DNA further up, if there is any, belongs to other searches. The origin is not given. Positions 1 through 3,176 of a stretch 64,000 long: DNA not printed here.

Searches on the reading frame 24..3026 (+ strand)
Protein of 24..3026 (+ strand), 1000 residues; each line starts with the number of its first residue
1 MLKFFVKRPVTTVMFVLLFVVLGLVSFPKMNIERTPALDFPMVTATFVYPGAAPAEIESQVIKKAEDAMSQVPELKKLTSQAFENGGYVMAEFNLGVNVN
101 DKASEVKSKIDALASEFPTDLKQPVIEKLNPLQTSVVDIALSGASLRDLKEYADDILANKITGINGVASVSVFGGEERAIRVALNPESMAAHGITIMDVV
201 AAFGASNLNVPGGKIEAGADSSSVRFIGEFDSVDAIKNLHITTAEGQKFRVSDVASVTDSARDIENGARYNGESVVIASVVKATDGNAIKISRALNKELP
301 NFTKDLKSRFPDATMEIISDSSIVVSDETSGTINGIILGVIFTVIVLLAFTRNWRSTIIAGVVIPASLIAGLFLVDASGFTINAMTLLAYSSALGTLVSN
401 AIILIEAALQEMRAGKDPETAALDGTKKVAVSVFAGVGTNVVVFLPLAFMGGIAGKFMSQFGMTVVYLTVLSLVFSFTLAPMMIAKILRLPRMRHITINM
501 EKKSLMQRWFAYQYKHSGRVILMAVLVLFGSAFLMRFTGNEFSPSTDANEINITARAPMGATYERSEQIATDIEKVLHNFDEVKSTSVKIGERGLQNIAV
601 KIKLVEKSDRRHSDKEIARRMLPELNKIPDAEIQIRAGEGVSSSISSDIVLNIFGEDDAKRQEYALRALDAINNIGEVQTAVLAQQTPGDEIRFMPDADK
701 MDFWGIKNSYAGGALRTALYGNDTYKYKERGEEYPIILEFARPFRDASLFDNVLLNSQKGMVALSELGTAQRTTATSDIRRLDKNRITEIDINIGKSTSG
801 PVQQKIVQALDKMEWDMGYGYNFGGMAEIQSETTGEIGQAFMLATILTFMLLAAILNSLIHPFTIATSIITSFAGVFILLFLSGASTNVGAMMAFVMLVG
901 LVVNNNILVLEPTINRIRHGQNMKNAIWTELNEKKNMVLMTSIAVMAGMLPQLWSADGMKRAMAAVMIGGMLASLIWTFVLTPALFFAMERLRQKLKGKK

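Call 92: search_protein_families(library=pfam, proteins=[window:24-3026:+], max_evalue=0.00001)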
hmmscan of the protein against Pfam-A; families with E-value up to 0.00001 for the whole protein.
window:24-3026:+ (1000 aa): 1 family
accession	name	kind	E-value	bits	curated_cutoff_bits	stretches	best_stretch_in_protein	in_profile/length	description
PF00873.25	ACR_tran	-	1.8e-174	582.6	28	1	1-989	1-1020/1021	AcrB/AcrD/AcrF family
